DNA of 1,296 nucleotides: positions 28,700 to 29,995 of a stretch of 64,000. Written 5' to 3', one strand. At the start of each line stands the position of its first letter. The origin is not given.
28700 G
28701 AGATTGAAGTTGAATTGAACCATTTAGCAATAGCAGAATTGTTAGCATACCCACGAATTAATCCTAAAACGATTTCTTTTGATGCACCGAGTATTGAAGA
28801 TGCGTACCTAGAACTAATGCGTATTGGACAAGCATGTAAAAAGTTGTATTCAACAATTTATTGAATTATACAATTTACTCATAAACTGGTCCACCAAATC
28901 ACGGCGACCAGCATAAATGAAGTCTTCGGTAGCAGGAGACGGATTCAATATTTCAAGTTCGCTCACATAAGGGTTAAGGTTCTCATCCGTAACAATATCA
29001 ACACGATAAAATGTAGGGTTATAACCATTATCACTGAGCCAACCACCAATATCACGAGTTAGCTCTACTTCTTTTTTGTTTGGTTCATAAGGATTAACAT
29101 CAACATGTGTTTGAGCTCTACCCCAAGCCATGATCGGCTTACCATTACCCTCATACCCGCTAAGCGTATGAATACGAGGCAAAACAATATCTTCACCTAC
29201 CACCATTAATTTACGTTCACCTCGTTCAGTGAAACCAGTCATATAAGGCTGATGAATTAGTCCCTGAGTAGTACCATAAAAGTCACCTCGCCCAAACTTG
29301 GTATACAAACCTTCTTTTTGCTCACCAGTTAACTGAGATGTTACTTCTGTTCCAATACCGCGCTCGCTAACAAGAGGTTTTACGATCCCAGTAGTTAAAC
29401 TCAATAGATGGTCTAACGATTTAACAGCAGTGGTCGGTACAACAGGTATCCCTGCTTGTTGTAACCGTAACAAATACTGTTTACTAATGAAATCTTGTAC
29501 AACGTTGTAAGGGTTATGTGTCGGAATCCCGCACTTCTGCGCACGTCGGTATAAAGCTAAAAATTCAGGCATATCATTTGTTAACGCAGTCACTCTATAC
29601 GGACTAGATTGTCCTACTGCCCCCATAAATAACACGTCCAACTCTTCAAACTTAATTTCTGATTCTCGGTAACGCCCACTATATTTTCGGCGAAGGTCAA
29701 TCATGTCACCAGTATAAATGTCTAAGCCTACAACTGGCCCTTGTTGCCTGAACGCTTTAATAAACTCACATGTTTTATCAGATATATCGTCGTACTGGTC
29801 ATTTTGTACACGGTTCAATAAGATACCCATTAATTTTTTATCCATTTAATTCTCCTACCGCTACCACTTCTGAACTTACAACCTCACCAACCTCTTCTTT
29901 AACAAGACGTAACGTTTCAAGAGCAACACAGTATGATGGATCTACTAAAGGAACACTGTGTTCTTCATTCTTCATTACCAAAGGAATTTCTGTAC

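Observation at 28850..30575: Translationally coupled aspartate racemase → ATP-grasp ligase operon (8-nt overlap)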

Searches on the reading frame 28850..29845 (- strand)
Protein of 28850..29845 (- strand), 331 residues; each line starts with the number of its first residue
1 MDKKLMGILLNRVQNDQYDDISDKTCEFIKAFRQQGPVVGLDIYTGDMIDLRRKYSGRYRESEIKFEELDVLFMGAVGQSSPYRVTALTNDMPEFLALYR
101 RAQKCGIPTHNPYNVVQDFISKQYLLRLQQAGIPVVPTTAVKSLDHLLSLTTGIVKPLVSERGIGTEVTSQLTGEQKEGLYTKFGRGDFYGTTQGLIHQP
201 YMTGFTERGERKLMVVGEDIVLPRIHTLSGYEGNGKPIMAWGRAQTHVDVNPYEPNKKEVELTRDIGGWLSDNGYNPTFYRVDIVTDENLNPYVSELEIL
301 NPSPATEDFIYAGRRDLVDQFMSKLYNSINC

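Call 3: search_protein_families(library=pfam, proteins=[window:28850-29845:-], max_evalue=0.01)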
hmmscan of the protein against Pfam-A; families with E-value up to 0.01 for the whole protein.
window:28850-29845:- (331 aa): 0 families

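Call 4: search_protein_families(library=ncbifam, proteins=[window:28850-29845:-], max_evalue=0.01)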
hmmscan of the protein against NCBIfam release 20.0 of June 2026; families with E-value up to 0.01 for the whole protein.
window:28850-29845:- (331 aa): 3 families
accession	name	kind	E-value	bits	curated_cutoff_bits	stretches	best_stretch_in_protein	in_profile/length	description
NF058666.1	D_CycloSer_DcsG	equivalog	2.9e-09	36.5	360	1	89-143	60-113/298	D-cycloserine synthetase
NF005096.0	PRK06524.1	equivalog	0.00088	17.5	684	1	106-295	126-317/493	biotin carboxylase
NF040720.1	MptN_Meth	equivalog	0.0025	16.9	350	1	57-166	44-151/291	tetrahydromethanopterin:alpha-L-glutamate ligase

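Call 5: find_homologous_proteins(query=window:28850-29845:-, max_evalue=0.001)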
Query window:28850-29845:- (331 aa): 2 proteins with E <= 0.001 among 1103 candidates.
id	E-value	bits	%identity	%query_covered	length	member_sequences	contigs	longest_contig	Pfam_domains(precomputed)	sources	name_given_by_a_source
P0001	4.9e-220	747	98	100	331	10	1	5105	-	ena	-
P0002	1.3e-169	581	76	100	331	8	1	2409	-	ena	-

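Call 6: search_solved_structures(query=window:28850-29845:-, max_evalue=1, show_alignments=3)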
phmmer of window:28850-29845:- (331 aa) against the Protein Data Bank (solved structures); distinct sequences matched with E-value up to 1: 5.
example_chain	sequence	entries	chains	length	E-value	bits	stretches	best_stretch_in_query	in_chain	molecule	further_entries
7nwr_B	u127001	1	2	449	0.02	16.9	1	224-314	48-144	Inositol-3-phosphate synthase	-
6jil_A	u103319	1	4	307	0.22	13.5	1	93-143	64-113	Cycloserine biosynthesis protein DcsG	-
7sox_A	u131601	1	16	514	0.62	12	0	176-233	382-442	EH domain-containing protein 4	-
5mtv_A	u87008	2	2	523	0.65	11.9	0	176-233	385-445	EH domain-containing protein 4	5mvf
2aa4_A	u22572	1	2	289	0.66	11.9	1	152-202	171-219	Putative N-acetylmannosamine kinase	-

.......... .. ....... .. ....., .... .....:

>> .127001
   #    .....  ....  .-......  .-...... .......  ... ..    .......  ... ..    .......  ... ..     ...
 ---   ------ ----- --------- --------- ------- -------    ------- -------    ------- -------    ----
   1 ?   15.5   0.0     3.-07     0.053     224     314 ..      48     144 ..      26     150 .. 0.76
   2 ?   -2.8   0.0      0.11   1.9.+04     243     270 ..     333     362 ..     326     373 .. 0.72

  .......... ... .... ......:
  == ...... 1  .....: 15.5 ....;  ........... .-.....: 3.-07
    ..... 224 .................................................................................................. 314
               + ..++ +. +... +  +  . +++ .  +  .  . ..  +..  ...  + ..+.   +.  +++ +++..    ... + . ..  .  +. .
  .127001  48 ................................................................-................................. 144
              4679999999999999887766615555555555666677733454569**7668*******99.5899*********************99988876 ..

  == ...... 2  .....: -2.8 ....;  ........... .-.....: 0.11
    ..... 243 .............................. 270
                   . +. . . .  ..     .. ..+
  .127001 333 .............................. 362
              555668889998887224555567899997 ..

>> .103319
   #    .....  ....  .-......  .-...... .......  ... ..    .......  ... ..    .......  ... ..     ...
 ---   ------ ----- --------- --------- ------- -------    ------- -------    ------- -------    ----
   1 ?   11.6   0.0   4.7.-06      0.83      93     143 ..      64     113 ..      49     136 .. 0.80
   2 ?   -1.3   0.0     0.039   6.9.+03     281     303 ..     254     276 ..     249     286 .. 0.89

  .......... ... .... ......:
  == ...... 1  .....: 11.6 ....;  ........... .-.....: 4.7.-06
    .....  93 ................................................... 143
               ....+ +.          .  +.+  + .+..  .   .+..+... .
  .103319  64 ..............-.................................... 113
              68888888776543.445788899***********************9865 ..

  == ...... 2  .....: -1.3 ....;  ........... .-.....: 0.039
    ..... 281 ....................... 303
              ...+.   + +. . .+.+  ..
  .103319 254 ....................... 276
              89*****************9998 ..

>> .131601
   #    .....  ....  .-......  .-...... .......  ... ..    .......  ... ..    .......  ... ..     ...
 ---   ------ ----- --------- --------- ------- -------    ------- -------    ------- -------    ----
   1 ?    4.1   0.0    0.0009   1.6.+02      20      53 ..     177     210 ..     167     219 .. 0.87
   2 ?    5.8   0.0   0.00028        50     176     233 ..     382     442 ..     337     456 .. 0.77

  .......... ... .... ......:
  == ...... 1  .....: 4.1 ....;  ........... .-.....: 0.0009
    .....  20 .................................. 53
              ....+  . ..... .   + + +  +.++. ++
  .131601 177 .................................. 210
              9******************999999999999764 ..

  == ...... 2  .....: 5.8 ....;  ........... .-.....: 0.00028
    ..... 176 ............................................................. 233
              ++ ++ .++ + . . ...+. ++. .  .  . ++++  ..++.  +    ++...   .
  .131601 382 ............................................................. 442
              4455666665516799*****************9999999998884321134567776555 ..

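Call 11: find_encoding_contigs(protein=P0002, flank=10000)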
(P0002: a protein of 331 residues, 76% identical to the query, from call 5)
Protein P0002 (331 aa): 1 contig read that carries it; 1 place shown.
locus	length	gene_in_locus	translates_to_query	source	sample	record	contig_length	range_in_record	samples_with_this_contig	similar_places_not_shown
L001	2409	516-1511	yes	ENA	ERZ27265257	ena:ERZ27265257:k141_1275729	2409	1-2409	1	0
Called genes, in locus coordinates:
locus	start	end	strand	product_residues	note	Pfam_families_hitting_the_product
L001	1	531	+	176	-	?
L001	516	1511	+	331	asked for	-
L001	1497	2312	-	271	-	PF04951:Peptidase_M55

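Call 12: find_encoding_contigs(protein=P0001, flank=10000)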
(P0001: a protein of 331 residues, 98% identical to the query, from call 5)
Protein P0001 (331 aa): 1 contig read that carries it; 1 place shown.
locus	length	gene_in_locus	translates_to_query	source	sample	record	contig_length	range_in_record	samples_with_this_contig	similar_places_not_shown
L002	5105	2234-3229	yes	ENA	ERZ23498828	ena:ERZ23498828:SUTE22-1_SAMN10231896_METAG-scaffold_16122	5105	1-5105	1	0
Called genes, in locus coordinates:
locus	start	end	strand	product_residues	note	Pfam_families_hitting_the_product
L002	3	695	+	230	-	?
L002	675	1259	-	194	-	PF11814:DUF3335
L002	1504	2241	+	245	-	PF01177:Asp_Glu_race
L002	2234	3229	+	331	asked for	-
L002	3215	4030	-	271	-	PF04951:Peptidase_M55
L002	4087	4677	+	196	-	PF01015:Ribosomal_S3Ae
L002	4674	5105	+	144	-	?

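Call 15: predict_structure(protein=window:28850-29845:-)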
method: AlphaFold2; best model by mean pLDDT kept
length: 331 residues; sequences in the alignment: 1
mean_pLDDT: 33.7   pTM: 0.24
mean pLDDT of the five models: 33.7, 31.4, 30.9, 29.3, 28.4
residues with pLDDT >= 90: 0; 70-90: 0; 50-70: 11; < 50: 320
segments of 3 or more residues with pLDDT < 50: 1-21, 31-99, 108-331
pLDDT, mean of each block of 10 residues (from residue 1): 32 38 51 41 36 32 30 30 38 46 50 30 33 31 31 31 34 41 36 27 27 25 25 30 28 31 32 33 33 33 35 33 30 34
secondary structure, 60 per line:
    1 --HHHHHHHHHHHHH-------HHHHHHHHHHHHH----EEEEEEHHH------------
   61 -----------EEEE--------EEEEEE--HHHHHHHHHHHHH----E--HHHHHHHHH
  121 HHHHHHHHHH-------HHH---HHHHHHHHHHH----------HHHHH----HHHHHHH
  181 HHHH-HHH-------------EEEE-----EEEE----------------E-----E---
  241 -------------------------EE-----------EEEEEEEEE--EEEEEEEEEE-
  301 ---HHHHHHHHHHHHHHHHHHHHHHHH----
elements in order: H3-15 H23-35 E40-45 E72-75 E84-89 H92-104 H112-130 H144-154 H165-169 H174-184 E202-205 E211-214 E279-287 E290-299 H304-327

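Call 16: search_protein_representatives(protein=window:28850-29845:-)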
Query: 331 residues. Proteins with E-value up to 0.001 (for the whole library): 91; up to 1e-10: 27; up to 1e-30: 2. The best 91 are listed.
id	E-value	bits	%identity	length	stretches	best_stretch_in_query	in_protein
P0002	4.2e-170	581.2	76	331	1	1-330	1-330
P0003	6.9e-32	126.9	34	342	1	7-306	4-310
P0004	2.0e-27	112.3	38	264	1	60-265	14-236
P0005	8.9e-24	100.3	38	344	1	60-307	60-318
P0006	1.2e-21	93.3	35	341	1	63-313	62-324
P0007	8.6e-21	90.5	30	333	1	60-328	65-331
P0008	3.9e-18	81.7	35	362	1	55-329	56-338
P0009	4.7e-18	81.5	38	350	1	67-304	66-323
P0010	6.4e-18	81.0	35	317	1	109-312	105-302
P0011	1.5e-16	76.5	33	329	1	61-304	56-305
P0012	4.1e-16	75.1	34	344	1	61-309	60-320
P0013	6.8e-16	74.4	30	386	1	64-305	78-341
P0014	8.5e-16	74.1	35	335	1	90-307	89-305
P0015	1.9e-15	72.9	34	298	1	70-230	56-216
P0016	2.3e-15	72.6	30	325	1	63-304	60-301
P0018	7.3e-15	71.0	30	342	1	68-315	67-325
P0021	1.7e-13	66.5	30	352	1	53-303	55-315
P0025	1.6e-11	60.0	27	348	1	65-328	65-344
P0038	2.2e-07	46.4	28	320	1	92-327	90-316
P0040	3.1e-07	45.9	29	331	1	88-328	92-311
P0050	5.1e-06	41.9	31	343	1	52-316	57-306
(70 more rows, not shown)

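Call 18: search_protein_families(library=pfam, alignment_id=A1, max_evalue=0.01)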
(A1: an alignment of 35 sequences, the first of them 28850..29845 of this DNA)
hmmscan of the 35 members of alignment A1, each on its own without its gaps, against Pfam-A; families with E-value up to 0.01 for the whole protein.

A. member 1, window:28850-29845:- (331 aa): 0 families

B. families by the number of members that match (of 35 scanned): 6 families
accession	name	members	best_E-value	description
PF02955.21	GSH-S_ATP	8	2.8e-07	Prokaryotic glutathione synthetase, ATP-grasp domain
PF14398.11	ATPgrasp_YheCD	2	0.00033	YheC/D like ATP-grasp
PF08443.16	RimK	1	8.9e-05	RimK-like ATP-grasp domain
PF07478.18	Dala_Dala_lig_C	1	0.0014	D-ala D-ala ligase C-terminus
PF14814.11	UB2H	1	0.0037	Bifunctional transglycosylase second domain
PF23164.1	UBL_AVO1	1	0.0088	AVO1 ubiquitin-like domain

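Call 19: search_solved_structures(query=A1, max_evalue=1, show_alignments=3)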
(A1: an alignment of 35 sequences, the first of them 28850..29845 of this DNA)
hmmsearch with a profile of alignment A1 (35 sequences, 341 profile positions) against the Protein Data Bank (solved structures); distinct sequences matched with E-value up to 1: 10.
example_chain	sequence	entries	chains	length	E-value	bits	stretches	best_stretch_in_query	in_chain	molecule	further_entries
6jil_A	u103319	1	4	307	1.1e-15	60.9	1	92-314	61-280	Cycloserine biosynthesis protein DcsG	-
1gsa_A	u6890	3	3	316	3e-05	26.6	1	103-310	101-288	GLUTATHIONE SYNTHETASE | GLUTATHIONE BIOSYNTHETIC LIGASE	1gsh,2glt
7qys_A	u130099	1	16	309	0.0093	18.4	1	205-304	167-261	Probable alpha-L-glutamate ligase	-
5zct_A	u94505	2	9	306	0.011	18.2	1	208-304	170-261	Ribosomal protein S6--L-glutamate ligase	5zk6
4iwx_A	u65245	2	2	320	0.012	18.1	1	208-304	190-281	Ribosomal protein S6 modification protein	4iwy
6y3p_A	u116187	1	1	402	0.026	17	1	153-218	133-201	KLLA0B12012p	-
3r23_A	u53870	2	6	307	0.029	16.8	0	284-337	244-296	D-alanine--D-alanine ligase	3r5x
9gr8_A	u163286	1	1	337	0.11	14.9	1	158-290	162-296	Inositol hexakisphosphate and diphosphoinositol-pentakisphosphate kinase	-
1glv_A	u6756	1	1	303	0.16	14.4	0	104-236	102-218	GLUTATHIONE SYNTHASE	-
7qyr_A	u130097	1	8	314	0.25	13.7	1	199-304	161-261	Probable alpha-L-glutamate ligase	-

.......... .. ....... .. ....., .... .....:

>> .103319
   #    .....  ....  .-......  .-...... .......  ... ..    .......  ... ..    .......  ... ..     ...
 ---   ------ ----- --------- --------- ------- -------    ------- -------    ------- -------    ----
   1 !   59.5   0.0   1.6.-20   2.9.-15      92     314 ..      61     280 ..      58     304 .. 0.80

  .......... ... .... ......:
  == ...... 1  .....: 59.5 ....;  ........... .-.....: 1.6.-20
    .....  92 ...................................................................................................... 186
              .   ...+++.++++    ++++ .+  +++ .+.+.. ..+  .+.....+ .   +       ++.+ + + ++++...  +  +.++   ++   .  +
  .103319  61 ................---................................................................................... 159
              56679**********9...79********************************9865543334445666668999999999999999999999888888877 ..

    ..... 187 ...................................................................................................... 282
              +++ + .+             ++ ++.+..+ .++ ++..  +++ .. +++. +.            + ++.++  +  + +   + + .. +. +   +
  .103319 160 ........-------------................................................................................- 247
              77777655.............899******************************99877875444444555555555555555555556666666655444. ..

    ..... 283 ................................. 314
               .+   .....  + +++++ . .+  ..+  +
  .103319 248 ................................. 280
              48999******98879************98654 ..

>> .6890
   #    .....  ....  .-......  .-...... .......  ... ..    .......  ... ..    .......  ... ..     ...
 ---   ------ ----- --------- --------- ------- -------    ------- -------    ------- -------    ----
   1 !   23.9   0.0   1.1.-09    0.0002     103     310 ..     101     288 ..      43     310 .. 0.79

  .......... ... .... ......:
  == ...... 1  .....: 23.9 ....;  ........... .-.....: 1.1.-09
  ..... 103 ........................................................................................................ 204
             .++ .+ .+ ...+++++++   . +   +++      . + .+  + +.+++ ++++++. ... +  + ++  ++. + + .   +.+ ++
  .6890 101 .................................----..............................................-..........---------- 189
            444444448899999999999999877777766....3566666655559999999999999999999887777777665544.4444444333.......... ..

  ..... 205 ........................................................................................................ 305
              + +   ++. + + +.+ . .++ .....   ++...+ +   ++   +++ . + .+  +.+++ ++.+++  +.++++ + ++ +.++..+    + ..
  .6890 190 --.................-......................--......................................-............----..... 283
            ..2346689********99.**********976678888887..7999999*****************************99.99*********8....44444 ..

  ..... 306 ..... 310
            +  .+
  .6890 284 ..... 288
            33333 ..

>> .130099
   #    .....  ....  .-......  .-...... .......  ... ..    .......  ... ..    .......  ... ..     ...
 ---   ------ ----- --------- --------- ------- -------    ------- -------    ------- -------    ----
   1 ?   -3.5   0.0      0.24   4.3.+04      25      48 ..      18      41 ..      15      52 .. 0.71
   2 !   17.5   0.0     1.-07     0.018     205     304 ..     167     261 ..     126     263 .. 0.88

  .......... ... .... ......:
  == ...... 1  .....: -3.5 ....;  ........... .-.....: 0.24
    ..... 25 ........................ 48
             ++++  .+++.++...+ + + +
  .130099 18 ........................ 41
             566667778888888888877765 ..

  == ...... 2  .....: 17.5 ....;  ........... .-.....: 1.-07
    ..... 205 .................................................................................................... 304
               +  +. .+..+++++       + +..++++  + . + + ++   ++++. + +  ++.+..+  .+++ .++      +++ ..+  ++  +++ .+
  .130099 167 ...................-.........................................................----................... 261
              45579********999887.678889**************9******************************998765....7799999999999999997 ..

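Call 21: find_homologous_proteins(query=A1, max_evalue=0.00001)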
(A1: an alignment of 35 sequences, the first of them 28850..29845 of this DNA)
Query A1 (35 sequences) (331 aa, profile of the alignment): 4 proteins with E <= 0.00001 among 4822 candidates.
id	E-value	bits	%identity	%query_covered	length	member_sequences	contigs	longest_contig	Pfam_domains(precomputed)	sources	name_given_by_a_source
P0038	3.1e-84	301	26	73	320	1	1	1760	-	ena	-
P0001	4.4e-84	301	98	100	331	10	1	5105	-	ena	-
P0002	8.3e-81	290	76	100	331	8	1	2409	-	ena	-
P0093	9.7e-18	83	27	62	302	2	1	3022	PF27100.1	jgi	jgi:glutathione synthase/RimK-type ligase-like ATP-grasp enzyme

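Call 26: find_related_loci(query=window:28850-29845:-, collection=genome_contigs, flank=8000)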
Query window:28850-29845:- (331 aa) in genome_contigs; peptide patterns used: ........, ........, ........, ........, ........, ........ (x = any residue, [..] = any of these).
36 stretches matched a pattern, but none encodes a relative of the query by tblastn (E <= 1e-3).

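Call 31: find_related_loci(query=A3, collection=genome_contigs, flank=6000)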
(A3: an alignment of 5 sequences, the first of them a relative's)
Query A3 (342 aa) in genome_contigs; peptide patterns used: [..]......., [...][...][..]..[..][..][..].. (x = any residue, [..] = any of these).
77 stretches matched a pattern; 1 encode a relative of the query (tblastn E <= 1e-3); 1 distinct loci.
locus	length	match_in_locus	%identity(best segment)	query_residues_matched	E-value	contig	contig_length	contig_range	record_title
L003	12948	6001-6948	35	1-315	1e-54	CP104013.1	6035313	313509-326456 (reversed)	Candidatus Lokiarchaeum ossiferum isolate Loki-B35 chromosome, complete genome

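Call 32: predict_structure(alignment_id=A1)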
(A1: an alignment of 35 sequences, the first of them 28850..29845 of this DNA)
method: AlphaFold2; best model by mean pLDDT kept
length: 331 residues; sequences in the alignment: 35
mean_pLDDT: 92.7   pTM: 0.90
mean pLDDT of the five models: 92.7, 92.7, 91.3, 91.2, 90.7
residues with pLDDT >= 90: 252; 70-90: 78; 50-70: 1; < 50: 0
segments of 3 or more residues with pLDDT < 50: none
pLDDT, mean of each block of 10 residues (from residue 1): 90 87 91 95 93 86 95 90 83 91 93 87 97 98 98 95 92 97 93 94 95 96 95 89 86 96 98 93 97 96 89 92 94 88
secondary structure, 60 per line:
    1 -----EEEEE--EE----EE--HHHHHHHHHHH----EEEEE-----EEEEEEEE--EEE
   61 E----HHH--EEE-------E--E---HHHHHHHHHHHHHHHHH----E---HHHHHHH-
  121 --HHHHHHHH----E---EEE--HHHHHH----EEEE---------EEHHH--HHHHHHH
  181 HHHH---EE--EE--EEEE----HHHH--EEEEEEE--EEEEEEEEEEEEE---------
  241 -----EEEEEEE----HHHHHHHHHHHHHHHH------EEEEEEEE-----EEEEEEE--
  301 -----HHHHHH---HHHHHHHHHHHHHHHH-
elements in order: E6-10 H23-33 E38-42 E48-55 E58-61 E71-73 H88-104 H113-119 H123-130 E139-141 H144-149 E154-157 H174-184 E196-199 H204-207 E210-216 E219-231 E246-252 H257-272 E279-286 E292-298 H306-311 H315-330
